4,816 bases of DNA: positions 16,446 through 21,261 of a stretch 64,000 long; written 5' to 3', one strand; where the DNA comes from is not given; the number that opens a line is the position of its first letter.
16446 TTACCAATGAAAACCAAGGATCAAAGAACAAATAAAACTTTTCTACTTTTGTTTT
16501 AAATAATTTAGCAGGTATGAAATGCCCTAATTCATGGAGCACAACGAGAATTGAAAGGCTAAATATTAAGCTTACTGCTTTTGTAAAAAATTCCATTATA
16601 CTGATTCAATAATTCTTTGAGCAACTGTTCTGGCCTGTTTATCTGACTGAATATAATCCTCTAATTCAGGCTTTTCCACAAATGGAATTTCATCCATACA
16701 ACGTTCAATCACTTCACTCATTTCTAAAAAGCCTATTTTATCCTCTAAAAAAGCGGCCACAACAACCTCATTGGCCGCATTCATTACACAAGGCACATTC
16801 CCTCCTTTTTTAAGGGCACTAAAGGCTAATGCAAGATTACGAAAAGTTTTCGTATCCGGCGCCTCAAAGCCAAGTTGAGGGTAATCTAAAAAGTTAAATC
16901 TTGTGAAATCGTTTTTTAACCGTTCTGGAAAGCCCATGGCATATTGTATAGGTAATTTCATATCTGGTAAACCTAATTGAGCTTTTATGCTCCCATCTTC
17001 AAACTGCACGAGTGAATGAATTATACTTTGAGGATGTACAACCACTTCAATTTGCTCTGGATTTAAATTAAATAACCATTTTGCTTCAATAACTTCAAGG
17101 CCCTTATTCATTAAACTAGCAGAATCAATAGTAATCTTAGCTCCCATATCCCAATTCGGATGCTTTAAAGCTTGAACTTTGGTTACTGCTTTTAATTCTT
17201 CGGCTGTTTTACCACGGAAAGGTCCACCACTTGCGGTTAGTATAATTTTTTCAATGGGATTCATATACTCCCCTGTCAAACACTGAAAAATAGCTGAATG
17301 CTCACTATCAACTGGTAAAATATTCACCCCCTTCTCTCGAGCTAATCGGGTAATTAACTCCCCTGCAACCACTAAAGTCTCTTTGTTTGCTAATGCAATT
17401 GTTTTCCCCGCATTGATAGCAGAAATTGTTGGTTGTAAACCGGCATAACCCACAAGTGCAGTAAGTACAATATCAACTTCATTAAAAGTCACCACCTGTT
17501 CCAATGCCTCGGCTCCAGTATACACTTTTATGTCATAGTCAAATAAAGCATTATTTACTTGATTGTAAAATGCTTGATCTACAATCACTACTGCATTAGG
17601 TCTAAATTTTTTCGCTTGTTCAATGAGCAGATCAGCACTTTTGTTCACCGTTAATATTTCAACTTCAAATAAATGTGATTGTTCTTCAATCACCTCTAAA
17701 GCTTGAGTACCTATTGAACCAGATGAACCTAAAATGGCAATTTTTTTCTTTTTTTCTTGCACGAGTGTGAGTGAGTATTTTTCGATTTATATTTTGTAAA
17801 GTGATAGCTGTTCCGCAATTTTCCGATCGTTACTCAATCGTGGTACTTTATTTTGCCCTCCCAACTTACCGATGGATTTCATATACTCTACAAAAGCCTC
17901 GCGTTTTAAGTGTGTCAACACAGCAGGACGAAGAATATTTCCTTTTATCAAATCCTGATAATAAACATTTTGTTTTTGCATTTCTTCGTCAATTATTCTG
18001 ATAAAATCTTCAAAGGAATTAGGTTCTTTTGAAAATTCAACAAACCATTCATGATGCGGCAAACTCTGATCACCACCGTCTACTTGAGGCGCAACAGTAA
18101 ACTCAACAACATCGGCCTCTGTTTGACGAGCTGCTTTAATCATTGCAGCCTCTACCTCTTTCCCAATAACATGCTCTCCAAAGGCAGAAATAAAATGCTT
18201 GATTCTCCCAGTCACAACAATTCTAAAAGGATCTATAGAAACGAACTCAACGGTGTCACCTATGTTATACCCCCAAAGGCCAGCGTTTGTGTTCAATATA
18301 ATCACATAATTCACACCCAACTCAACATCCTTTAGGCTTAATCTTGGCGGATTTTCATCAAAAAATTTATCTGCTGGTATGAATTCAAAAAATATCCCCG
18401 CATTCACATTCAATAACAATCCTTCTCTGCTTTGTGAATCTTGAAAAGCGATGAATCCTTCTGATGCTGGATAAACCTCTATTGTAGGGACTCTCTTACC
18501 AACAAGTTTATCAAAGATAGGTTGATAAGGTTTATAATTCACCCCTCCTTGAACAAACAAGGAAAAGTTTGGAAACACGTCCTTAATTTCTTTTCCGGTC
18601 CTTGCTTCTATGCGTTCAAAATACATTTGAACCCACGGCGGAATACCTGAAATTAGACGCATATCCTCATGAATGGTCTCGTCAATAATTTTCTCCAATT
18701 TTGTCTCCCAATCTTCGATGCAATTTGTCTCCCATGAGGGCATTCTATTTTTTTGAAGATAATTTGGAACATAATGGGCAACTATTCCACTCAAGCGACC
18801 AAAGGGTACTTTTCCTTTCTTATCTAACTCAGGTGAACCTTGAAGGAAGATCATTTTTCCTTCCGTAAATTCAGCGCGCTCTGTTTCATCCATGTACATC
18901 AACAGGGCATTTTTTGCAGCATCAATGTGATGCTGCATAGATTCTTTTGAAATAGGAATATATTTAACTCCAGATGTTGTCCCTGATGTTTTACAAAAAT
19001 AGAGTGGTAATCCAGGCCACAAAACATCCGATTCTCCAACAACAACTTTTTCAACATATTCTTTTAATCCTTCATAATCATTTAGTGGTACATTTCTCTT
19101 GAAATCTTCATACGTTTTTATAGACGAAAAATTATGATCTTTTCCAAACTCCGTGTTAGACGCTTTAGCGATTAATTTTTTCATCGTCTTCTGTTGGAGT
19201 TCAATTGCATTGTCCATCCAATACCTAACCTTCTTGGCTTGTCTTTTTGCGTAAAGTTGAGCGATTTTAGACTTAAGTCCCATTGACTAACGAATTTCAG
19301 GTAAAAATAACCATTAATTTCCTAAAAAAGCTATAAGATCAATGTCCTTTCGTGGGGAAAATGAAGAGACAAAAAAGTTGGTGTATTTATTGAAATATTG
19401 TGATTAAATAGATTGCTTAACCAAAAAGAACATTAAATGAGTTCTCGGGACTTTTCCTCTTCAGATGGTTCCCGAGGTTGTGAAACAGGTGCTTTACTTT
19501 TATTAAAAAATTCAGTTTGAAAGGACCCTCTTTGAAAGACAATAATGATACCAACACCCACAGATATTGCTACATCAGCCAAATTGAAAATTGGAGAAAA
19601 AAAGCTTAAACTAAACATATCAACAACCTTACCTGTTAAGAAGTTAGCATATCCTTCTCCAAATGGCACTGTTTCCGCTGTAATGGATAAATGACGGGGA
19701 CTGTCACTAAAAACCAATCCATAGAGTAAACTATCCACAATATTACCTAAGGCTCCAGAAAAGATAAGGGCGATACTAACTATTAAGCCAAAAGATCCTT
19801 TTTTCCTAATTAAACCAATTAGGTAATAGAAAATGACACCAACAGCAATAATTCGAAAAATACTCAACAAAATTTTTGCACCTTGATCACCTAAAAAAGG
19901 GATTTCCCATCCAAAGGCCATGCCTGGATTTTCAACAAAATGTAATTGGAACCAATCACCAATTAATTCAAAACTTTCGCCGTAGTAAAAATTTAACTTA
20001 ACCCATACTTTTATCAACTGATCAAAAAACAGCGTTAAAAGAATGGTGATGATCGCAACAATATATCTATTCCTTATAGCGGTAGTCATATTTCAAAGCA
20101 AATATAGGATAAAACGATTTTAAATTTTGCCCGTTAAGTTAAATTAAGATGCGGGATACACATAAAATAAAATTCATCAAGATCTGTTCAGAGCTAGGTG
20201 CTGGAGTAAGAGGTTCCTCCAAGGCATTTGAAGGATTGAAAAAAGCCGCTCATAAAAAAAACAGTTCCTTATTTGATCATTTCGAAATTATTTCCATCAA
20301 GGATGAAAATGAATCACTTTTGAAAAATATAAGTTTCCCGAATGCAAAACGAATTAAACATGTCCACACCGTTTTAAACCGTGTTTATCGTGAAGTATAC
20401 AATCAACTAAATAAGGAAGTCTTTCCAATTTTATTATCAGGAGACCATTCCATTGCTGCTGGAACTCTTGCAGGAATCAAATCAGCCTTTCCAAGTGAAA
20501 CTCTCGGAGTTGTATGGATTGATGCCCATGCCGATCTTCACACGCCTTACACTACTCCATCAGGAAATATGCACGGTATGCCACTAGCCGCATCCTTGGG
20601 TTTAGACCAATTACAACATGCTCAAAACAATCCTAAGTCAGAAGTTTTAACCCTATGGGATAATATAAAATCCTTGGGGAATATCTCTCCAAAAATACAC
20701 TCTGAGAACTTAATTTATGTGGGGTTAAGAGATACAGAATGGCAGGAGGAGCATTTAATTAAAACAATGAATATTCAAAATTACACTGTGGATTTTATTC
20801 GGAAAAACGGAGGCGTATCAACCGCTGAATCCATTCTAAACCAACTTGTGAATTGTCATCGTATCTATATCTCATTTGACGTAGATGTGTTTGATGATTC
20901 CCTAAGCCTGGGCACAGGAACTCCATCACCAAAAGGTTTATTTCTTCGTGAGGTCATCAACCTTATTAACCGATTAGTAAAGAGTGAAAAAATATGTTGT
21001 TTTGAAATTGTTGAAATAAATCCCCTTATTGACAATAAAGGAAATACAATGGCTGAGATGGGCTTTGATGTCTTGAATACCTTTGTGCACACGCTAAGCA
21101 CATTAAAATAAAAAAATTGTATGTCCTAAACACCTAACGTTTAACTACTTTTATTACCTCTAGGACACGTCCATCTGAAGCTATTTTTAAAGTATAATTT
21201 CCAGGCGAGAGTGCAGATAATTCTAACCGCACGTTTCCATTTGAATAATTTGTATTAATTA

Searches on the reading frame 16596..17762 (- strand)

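Call 81: search_protein_families(library=pfam, proteins=[window:16596-17762:-], max_evalue=0.00001)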
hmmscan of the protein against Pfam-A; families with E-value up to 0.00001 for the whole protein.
window:16596-17762:- (388 aa): 3 families
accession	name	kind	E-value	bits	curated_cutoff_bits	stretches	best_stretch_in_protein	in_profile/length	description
PF02670.22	DXP_reductoisom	-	1.4e-42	145.8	21.7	1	8-134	1-129/129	1-deoxy-D-xylulose 5-phosphate reductoisomerase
PF08436.17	DXP_redisom_C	-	1e-41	141.4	26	1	148-231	1-84/84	1-deoxy-D-xylulose 5-phosphate reductoisomerase C-terminal domain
PF13288.12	DXPR_C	-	7.7e-40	136.2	27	1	263-379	1-114/115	DXP reductoisomerase C-terminal domain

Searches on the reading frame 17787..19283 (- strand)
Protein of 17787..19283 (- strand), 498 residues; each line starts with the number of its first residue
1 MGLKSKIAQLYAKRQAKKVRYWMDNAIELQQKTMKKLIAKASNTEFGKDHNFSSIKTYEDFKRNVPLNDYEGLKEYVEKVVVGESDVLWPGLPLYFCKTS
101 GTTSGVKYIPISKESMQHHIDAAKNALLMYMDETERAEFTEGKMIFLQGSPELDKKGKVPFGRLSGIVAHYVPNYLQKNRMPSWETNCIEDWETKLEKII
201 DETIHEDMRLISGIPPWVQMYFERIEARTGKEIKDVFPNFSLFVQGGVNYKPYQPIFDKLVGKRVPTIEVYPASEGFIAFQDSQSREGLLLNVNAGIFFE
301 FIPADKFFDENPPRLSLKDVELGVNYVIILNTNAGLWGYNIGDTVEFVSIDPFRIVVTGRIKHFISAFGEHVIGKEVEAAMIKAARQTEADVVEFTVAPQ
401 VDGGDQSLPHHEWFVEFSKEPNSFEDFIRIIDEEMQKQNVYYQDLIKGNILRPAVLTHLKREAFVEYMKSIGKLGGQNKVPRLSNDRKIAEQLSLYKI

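Call 81: search_protein_families(library=pfam, proteins=[window:17787-19283:-], max_evalue=0.00001)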
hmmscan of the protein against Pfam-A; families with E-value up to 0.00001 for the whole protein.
window:17787-19283:- (498 aa): 3 families
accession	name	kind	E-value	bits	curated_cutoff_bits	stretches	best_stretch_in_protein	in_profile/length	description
PF03321.19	GH3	-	4e-43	148.2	23.6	1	18-173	4-159/304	GH3 family N-terminal domain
PF23572.1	GH3_C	-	2.5e-21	77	23.6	1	376-488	2-119/119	GH3 family C-terminal domain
PF23571.1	GH3_M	-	1.8e-14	54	23.6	1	294-358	5-73/75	GH3 family central domain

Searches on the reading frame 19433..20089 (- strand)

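Call 81: search_protein_families(library=pfam, proteins=[window:19433-20089:-], max_evalue=0.00001)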
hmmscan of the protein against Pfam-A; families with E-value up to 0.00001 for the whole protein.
window:19433-20089:- (218 aa): 1 family
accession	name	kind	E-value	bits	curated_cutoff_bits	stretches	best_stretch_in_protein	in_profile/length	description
PF01252.23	Peptidase_A8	-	4e-33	115.1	25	1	16-184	2-138/142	Signal peptidase (SPase) II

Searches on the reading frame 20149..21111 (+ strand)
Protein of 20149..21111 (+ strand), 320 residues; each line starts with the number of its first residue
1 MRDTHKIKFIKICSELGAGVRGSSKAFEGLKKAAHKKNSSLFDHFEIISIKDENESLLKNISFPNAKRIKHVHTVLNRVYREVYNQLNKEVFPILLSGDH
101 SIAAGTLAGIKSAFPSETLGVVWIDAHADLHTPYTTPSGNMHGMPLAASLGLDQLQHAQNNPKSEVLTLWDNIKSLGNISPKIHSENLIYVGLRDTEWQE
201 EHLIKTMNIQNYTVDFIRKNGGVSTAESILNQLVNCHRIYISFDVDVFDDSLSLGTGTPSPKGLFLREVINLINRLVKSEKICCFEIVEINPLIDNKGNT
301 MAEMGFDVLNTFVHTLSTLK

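Call 81: search_protein_families(library=pfam, proteins=[window:20149-21111:+], max_evalue=0.00001)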
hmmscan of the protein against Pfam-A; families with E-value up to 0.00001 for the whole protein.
window:20149-21111:+ (320 aa): 1 family
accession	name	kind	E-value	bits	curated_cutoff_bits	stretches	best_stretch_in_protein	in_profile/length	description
PF00491.26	Arginase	-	5.1e-54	184.1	22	1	23-311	20-276/280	Arginase family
